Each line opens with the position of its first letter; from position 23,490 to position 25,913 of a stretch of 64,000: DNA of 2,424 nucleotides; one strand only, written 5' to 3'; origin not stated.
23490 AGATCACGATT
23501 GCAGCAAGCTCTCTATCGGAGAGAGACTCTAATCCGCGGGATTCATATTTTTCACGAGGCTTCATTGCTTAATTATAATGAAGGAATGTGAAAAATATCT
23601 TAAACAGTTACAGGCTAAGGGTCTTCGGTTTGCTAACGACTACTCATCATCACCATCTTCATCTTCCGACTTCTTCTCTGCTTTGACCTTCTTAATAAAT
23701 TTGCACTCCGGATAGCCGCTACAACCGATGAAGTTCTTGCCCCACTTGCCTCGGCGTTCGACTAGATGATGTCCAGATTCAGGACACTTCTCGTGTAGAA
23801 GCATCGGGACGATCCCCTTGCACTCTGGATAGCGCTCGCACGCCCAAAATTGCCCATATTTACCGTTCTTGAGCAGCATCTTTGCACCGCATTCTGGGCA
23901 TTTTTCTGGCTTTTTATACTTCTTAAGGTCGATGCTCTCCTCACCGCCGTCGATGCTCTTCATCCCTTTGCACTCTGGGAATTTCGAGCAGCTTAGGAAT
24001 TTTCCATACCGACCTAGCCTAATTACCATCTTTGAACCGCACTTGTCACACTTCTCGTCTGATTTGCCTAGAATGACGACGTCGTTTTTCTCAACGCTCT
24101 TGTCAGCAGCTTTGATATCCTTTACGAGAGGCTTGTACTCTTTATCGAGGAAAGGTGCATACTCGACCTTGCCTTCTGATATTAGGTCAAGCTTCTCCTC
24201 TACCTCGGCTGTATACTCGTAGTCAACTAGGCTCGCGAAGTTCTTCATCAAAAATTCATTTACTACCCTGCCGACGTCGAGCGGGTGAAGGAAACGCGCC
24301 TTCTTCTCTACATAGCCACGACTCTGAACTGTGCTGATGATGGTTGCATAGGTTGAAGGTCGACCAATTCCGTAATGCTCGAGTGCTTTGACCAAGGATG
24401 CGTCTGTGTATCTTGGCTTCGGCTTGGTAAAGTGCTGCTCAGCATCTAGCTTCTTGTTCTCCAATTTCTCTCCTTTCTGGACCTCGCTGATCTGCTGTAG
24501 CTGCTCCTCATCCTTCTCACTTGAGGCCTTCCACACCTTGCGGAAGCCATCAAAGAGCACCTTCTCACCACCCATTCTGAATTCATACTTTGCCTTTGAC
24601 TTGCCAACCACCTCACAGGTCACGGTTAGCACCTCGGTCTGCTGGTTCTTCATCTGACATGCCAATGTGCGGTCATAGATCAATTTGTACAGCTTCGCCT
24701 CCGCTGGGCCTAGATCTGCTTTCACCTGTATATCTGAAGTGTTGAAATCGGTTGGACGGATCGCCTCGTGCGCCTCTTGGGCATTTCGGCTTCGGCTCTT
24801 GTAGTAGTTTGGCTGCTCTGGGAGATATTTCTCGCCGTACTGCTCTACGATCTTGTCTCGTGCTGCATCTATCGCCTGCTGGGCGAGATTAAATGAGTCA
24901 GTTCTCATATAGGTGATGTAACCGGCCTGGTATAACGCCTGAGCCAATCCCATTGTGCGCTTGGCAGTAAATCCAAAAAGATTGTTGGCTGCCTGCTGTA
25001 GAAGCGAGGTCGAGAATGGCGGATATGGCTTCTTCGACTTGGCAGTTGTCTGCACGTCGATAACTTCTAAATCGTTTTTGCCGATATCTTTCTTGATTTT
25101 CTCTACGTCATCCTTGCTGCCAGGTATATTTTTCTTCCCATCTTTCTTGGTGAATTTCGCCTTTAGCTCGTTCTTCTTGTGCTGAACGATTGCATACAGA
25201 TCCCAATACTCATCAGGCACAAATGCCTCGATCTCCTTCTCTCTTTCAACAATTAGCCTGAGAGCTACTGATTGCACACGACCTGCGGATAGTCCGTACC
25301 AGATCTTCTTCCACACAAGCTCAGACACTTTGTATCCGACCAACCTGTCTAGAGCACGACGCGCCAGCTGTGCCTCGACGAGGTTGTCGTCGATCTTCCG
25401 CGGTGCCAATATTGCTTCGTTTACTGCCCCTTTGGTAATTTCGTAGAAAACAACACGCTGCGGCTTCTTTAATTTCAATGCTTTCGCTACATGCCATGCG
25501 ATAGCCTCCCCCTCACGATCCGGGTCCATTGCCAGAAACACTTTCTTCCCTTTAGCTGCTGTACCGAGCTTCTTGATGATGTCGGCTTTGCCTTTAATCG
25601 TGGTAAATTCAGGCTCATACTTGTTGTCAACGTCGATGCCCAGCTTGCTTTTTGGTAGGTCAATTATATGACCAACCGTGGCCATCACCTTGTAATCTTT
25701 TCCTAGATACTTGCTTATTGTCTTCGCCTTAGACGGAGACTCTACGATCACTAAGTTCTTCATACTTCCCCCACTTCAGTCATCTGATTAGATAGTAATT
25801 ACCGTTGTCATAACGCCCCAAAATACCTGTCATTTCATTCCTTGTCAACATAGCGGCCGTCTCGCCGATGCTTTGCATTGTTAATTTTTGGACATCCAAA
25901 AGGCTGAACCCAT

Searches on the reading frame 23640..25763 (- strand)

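Call 74: search_protein_families(library=pfam, proteins=[window:23640-25763:-], max_evalue=0.001)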
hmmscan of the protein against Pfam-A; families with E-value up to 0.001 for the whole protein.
window:23640-25763:- (707 aa): 3 families
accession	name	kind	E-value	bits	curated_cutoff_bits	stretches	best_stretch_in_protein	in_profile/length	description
PF01131.25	Topoisom_bac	-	4.1e-126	421.7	35.1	1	123-539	1-410/411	DNA topoisomerase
PF01396.24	Zn_ribbon_Top1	-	5.6e-40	135.3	32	3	569-604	1-36/39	Topoisomerase DNA binding C4 zinc finger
PF01751.28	Toprim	-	4e-22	78.6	23.1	1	4-109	2-96/96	Toprim domain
